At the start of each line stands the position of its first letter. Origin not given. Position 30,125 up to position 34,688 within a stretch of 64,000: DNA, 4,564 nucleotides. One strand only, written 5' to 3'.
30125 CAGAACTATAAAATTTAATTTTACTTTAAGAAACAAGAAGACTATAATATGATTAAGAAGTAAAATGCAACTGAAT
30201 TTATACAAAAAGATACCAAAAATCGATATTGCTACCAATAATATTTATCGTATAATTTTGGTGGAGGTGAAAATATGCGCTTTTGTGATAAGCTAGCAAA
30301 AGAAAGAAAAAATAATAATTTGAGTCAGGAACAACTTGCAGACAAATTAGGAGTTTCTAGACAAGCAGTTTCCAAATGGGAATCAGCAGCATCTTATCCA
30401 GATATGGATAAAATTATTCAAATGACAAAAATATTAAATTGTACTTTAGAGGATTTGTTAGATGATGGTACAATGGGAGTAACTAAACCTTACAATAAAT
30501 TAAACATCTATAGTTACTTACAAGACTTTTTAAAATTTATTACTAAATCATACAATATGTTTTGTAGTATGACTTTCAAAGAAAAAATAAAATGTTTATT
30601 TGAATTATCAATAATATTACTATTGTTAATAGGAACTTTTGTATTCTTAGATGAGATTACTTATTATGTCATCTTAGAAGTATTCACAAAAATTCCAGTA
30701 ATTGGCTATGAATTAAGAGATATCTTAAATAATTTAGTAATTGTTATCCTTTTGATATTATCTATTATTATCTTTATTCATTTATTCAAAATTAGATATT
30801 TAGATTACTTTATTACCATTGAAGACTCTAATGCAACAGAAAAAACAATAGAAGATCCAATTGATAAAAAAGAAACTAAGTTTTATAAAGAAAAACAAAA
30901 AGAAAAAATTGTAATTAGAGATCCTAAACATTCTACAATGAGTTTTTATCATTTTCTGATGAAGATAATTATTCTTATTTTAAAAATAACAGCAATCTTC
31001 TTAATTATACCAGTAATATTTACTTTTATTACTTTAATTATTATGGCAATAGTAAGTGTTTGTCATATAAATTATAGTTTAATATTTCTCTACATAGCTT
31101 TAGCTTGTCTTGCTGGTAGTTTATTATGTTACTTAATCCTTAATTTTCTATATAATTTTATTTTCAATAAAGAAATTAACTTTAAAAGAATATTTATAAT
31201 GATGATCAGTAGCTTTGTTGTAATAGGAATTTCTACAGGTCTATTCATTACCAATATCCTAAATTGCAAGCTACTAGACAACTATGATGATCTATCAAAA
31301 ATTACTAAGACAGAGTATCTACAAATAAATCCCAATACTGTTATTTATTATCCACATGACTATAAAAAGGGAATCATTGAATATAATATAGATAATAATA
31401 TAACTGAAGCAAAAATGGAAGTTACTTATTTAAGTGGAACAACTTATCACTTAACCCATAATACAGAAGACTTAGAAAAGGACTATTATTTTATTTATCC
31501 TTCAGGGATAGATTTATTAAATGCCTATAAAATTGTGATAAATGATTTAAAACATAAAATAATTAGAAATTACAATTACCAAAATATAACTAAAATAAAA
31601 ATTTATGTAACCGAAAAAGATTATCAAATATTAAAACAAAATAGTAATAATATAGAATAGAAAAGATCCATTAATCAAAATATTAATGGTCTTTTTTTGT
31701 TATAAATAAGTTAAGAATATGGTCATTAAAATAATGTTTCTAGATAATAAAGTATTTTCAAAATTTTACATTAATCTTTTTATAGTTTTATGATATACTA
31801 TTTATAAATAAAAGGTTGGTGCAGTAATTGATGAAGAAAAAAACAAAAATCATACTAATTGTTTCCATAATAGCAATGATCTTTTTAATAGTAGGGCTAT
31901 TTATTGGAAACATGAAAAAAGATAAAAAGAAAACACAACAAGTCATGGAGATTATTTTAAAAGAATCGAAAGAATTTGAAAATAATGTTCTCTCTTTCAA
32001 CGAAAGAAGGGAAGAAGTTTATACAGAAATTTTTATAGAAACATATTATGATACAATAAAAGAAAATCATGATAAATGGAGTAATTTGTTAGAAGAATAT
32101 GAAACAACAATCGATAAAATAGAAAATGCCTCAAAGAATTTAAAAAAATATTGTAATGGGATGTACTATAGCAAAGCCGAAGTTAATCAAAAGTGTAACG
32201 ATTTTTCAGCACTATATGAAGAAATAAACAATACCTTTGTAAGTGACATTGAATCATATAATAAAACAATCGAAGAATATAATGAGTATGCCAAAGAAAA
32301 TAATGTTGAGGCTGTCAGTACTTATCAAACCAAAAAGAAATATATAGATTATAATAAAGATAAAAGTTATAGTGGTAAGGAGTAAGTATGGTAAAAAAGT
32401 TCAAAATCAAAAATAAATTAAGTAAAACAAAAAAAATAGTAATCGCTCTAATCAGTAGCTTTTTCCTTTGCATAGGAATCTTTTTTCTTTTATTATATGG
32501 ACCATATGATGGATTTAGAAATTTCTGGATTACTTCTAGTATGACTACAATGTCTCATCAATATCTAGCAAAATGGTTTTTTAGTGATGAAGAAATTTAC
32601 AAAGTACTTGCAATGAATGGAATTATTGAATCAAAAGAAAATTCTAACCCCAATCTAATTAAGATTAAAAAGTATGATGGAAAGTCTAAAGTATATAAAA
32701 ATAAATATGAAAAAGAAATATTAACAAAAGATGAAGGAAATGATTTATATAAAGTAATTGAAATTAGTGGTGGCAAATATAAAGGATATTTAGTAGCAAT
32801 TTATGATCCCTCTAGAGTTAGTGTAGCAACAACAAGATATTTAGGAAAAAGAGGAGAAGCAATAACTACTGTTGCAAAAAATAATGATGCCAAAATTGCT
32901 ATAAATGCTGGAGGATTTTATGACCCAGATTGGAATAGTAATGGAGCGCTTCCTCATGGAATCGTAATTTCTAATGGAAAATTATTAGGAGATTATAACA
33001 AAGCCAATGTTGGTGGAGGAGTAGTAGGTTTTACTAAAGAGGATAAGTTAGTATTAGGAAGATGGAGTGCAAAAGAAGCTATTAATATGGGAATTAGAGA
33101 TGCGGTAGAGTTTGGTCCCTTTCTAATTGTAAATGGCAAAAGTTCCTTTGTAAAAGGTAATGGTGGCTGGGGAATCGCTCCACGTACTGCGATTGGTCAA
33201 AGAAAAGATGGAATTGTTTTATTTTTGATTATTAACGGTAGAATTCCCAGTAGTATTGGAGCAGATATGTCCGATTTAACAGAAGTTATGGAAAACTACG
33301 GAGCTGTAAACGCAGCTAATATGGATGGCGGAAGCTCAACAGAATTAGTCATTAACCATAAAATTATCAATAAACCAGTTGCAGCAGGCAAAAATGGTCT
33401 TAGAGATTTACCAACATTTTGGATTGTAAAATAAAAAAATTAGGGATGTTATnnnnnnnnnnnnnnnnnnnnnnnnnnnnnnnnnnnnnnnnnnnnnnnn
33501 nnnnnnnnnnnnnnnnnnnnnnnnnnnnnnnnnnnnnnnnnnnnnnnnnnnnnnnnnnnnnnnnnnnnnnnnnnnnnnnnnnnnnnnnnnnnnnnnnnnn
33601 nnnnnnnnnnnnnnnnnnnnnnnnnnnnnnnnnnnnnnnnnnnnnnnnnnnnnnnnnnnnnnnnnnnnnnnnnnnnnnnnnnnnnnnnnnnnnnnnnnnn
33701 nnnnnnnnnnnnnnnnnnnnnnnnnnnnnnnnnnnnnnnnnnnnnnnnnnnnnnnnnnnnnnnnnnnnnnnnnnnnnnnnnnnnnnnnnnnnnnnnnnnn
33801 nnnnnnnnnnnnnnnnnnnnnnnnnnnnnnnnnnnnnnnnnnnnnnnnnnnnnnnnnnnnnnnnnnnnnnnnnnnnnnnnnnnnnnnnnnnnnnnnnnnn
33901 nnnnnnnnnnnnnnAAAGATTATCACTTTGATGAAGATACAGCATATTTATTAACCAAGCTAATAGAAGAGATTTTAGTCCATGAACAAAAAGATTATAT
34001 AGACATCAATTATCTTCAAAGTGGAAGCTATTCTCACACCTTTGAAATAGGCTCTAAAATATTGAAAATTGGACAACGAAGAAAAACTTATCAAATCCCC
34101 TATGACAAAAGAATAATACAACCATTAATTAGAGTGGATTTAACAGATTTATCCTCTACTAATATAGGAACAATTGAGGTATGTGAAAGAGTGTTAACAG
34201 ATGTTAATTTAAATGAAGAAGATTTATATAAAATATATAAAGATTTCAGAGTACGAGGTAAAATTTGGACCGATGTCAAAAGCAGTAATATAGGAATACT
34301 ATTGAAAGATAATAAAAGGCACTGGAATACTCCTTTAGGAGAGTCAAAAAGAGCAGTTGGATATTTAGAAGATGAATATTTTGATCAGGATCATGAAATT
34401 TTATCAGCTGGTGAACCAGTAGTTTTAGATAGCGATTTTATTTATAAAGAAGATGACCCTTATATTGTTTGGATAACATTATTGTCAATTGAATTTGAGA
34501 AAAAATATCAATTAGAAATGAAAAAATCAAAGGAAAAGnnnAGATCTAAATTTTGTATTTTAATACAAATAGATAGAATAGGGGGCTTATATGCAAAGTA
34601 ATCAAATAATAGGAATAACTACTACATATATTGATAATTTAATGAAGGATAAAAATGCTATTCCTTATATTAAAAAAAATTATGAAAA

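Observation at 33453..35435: Atypical protein-kinase-like gene with an adjacent decayed paralog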

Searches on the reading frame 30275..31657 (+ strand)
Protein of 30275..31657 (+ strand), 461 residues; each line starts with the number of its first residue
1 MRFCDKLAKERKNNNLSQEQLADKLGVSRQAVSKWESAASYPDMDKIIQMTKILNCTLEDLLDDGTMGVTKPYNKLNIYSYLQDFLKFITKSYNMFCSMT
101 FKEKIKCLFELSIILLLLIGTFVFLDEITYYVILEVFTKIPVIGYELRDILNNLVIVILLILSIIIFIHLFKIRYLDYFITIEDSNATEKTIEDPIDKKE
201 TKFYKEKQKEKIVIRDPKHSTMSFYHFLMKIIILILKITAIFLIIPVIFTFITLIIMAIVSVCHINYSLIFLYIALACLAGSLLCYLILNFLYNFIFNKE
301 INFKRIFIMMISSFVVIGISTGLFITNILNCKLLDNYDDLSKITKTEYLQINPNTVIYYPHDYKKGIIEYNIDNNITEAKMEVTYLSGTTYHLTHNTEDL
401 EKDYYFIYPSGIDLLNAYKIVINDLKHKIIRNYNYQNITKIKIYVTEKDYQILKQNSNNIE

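Call 5: search_protein_families(library=pfam, proteins=[window:30275-31657:+], max_evalue=1)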
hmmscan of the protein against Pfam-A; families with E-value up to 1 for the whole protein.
window:30275-31657:+ (461 aa): 18 families
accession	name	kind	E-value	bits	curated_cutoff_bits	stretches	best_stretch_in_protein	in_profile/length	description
PF01381.28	HTH_3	-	3.1e-15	56.4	23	1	7-61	1-55/55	Helix-turn-helix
PF12844.13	HTH_19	-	9.4e-07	29.1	30.2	1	7-62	4-59/64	Helix-turn-helix domain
PF13443.12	HTH_26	-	1.7e-06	28.6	22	1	6-63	1-59/63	Cro/C1-type HTH DNA-binding domain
PF13560.12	HTH_31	-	2.5e-06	28.1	27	1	6-59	5-59/64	Helix-turn-helix domain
PF07022.19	Phage_CI_repr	-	8.8e-06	26.4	22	1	17-62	14-58/65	Bacteriophage CI repressor helix-turn-helix domain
PF08279.18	HTH_11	-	0.00027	21.2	25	1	10-34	11-34/55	HTH domain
PF15943.11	YdaS_toxin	-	0.0048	17.1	30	1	17-36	10-29/65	Bacterial toxin YdaS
PF04545.22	Sigma70_r4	-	0.005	16.8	24.1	1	11-39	16-44/50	Sigma-70, region 4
PF13412.12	HTH_24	-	0.0055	16.7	21.9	1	12-33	14-35/48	Winged helix-turn-helix DNA-binding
PF14549.12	P22_Cro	-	0.01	16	30.2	1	17-36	11-30/60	DNA-binding transcriptional regulator Cro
PF12802.13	MarR_2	-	0.014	16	27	1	13-34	17-39/61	MarR family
PF13384.12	HTH_23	-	0.014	15.7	24.6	1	15-35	17-37/50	Homeodomain-like domain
PF13545.12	HTH_Crp_2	-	0.019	15.4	27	1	15-34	22-41/70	Crp-like helix-turn-helix domain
PF01099.22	Uteroglobin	-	0.037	14.9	24.8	0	268-304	6-43/90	Uteroglobin family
PF11241.13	DUF3043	-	0.038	14.5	25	1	204-270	58-125/171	Protein of unknown function (DUF3043)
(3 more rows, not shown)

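Call 45: search_protein_families(library=padloc, proteins=[window:30275-31657:+], max_evalue=0.01)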
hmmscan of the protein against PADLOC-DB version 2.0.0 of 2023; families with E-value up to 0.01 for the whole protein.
window:30275-31657:+ (461 aa): 18 families
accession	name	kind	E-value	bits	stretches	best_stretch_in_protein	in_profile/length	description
PDLC03954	RmrA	-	5.6e-10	36.7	1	5-64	13-72/380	-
PDLC03952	RmrA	-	3.9e-09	33.8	1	5-55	25-75/395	-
PDLC03945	RmrA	-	2.8e-08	31.3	1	5-57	5-57/394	-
PDLC03951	RmrA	-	3.2e-08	30.9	1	5-63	11-69/400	-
PDLC03947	RmrA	-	4.6e-08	30.3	1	5-57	14-66/383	-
PDLC03944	RmrA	-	5.9e-08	30.2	1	6-57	10-61/384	-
PDLC03665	Control_protein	-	2.7e-06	25.6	1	2-66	8-73/77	control protein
PDLC04775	PDC-M69A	-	4.5e-06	25.2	1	6-71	11-76/113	-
PDLC02926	HTH_VI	-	1.1e-05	23.6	1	7-59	6-58/92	-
PDLC03949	RmrA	-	2.1e-05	21.6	1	6-59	6-59/363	-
PDLC03956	RmrA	-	2.8e-05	21.3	1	6-59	12-66/399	-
PDLC03948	RmrA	-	0.00012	19.1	1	4-57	10-63/397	-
PDLC03671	Control_protein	-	0.00057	18.1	1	10-62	22-74/84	control protein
PDLC04142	capH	-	0.00085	18.4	1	3-64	7-68/103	capH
PDLC03955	RmrA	-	0.0011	16.3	1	5-56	23-74/371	-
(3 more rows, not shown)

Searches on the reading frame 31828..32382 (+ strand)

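Call 5: search_protein_families(library=pfam, proteins=[window:31828-32382:+], max_evalue=1)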
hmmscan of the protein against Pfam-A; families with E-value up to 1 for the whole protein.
window:31828-32382:+ (185 aa): 10 families
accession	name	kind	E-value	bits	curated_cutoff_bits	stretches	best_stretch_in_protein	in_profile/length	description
PF16830.10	NBD94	-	0.0044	17.9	25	1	29-106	9-89/91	Nucleotide-Binding Domain 94 of RH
PF08702.15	Fib_alpha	-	0.01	16.4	29.9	1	75-151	24-100/143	Fibrinogen alpha/beta chain family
PF18595.6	Nuf2_DHR10-like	-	0.011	16.2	28.4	1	75-158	29-111/117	Nuf2, DHR10-like domain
PF07790.16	Pilin_N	-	0.039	15.3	25.2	1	8-39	9-40/78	Archaeal Type IV pilin, N-terminal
PF01099.22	Uteroglobin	-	0.047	14.5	24.8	0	123-156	21-54/90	Uteroglobin family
PF02203.21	TarH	-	0.11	12.9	25.2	0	6-48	9-52/177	Tar ligand binding domain homologue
PF11346.13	DUF3149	-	0.27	11.3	23.2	1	9-34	15-40/40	Protein of unknown function (DUF3149)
PF20503.3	DUF6730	-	0.37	12.2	27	0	120-174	19-74/82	Family of unknown function (DUF6730)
PF12669.12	FeoB_associated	-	0.44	11.3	27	1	14-36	5-27/44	FeoB-associated Cys-rich membrane protein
PF25398.1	CUX1_N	-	0.68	10.4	27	1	77-110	59-92/116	CUX1-like, N-terminal tRNA-binding arm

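Call 45: search_protein_families(library=padloc, proteins=[window:31828-32382:+], max_evalue=0.01)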
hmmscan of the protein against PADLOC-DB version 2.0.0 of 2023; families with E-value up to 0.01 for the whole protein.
window:31828-32382:+ (185 aa): 0 families

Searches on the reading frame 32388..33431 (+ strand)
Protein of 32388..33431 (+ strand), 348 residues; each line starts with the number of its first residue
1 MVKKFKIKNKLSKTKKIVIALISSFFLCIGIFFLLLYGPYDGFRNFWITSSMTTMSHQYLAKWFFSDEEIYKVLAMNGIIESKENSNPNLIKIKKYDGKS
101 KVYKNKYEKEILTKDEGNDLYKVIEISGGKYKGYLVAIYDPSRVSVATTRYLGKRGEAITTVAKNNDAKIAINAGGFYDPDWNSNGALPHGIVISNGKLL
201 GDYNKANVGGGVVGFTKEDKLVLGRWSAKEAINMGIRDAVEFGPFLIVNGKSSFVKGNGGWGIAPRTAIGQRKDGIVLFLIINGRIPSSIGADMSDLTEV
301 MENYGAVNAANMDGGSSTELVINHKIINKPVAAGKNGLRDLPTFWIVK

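Call 5: search_protein_families(library=pfam, proteins=[window:32388-33431:+], max_evalue=1)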
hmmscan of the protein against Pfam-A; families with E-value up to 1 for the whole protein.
window:32388-33431:+ (348 aa): 3 families
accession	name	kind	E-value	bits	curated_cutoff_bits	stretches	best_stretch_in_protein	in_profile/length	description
PF09992.14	NAGPA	-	1.6e-43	149.3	25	1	167-347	2-168/169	Phosphodiester glycosidase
PF05251.17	Ost5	-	0.028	15.1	27.4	1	8-37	39-68/73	Oligosaccharyltransferase subunit 5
PF12622.12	NpwBP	-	0.099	13.6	25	1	177-192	6-21/44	mRNA biogenesis factor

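Call 45: search_protein_families(library=padloc, proteins=[window:32388-33431:+], max_evalue=0.01)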
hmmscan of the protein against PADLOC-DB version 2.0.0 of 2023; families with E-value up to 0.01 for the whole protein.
window:32388-33431:+ (348 aa): 0 families

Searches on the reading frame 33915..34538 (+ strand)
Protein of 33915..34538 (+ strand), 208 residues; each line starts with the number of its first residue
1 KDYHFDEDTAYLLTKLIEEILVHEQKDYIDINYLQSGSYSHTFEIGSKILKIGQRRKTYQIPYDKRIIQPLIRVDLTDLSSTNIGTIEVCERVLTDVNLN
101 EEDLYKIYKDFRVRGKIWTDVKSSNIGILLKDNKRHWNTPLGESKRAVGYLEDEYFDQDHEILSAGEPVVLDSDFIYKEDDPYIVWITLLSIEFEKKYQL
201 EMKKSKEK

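Call 38: search_protein_families(library=pfam, alignment_id=A3, max_evalue=10)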
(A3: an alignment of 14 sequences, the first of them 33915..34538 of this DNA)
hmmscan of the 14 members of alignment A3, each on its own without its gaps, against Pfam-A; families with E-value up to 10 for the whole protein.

A. member 1, window:33915-34538:+ (208 aa): 0 families

B. families by the number of members that match (of 14 scanned): 7 families
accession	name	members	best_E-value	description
PF20255.3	DUF6606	2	0.044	Family of unknown function (DUF6606)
PF19713.4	DUF6208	1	0.017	Family of unknown function (DUF6208)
PF19234.4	DUF5887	1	0.029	Family of unknown function (DUF5887)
PF21083.2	ZapC_N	1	0.042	Cell-division protein ZapC, N-terminal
PF00702.32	Hydrolase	1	0.11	haloacid dehalogenase-like hydrolase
PF18211.6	Csm1_B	1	0.12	Csm1 subunit domain B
PF22451.2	NirdL-like_HTH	1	0.14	Siroheme decarboxylase NirDL-like HTH domain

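Call 47: predict_structure(alignment_id=A3)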
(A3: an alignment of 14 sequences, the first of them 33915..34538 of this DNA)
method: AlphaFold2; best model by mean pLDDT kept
length: 208 residues; sequences in the alignment: 14
mean_pLDDT: 83.2   pTM: 0.79
mean pLDDT of the five models: 83.2, 83.1, 82.7, 81.4, 81.2
residues with pLDDT >= 90: 78; 70-90: 96; 50-70: 33; < 50: 1
segments of 3 or more residues with pLDDT < 50: none
pLDDT, mean of each block of 10 residues (from residue 1): 71 89 92 79 92 79 81 79 82 89 95 92 92 68 67 59 86 87 91 96 80
secondary structure, 60 per line:
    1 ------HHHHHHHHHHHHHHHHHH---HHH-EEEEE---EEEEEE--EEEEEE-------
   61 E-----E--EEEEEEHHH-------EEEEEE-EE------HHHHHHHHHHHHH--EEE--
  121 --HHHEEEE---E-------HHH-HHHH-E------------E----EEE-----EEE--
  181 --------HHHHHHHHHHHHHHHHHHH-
elements in order: H7-24 E32-36 E40-45 E48-53 E70-75 E86-91 H101-113 E116-118 E126-129 H145-148 E168-170 E176-178 H189-207

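Call 50: fold_search(model_id=the predicted structure, library=pdb)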
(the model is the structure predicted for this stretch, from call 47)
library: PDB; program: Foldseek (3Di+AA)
matches with E <= 10: 1237; with E <= 0.001: 17
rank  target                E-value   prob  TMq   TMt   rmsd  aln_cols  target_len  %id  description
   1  8uyf_A                1.8e-04  1.00  0.36  0.21  13.6       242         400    9  Structure of nucleotide-free Pediculus humanus (Ph) PINK1 dimer (released 2024-01-31)
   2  8uyi_A                2.4e-04  1.00  0.37  0.23  13.1       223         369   10  Structure of ADP-bound and phosphorylated Pediculus humanus (Ph) PINK1 dimer (released 2024-01-31)
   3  9eih_B                3.3e-04  1.00  0.40  0.21  21.5       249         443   12  Import stalled PINK1 TOM complex (released 2025-03-12)
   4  4myg_A                4.0e-04  1.00  0.39  0.26   7.2       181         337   12  MAPK13, active form (released 2015-03-25)
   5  8uyh_A                4.5e-04  0.99  0.36  0.22  16.8       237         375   10  Structure of AMP-PNP-bound Pediculus humanus (Ph) PINK1 dimer (released 2024-01-31)
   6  3py3                  5.4e-04  1.00  0.44  0.27   7.1       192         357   13  Crystal structure of phosphorylated p38alpha MAP kinase (released 2011-03-16)
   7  7cga_A                5.4e-04  1.00  0.40  0.26   7.1       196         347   12  Crystal structure of human unphosphorylated p38gamma (released 2021-06-30)
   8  9eih_A                5.4e-04  1.00  0.40  0.21  21.8       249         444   13  Import stalled PINK1 TOM complex (released 2025-03-12)
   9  4n4s_A                6.5e-04  1.00  0.40  0.26   7.1       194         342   11  A Double Mutant Rat Erk2 in Complex With a Pyrazolo[3,4-d]pyrimidine Inhibitor (released 2014-04-16)
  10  4ic7_A                6.5e-04  1.00  0.39  0.25   7.3       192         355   10  Crystal structure of the ERK5 kinase domain in complex with an MKK5 binding fragment (released 2013-02-13)
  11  7mp8                  6.9e-04  0.99  0.37  0.21  10.7       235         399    8  Crystal structure of the cytosolic domain of Tribolium castaneum PINK1 in the non-phosphorylated state (released 2021-12-01)
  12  4gyi                  6.9e-04  0.99  0.41  0.27  12.8       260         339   12  Crystal structure of the Rio2 kinase-ADP/Mg2+-phosphoaspartate complex from Chaetomium thermophilum (released 2012-10-17)
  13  8uyi_B                7.3e-04  1.00  0.39  0.24  12.5       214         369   10  Structure of ADP-bound and phosphorylated Pediculus humanus (Ph) PINK1 dimer (released 2024-01-31)
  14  8uyh_B                8.3e-04  1.00  0.39  0.24  14.7       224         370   12  Structure of AMP-PNP-bound Pediculus humanus (Ph) PINK1 dimer (released 2024-01-31)
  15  8vmg_A                8.8e-04  1.00  0.38  0.24   8.3       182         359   11  Crystal structure of GSK-3 26-383 bound to Axin 383-435 (released 2024-08-28)
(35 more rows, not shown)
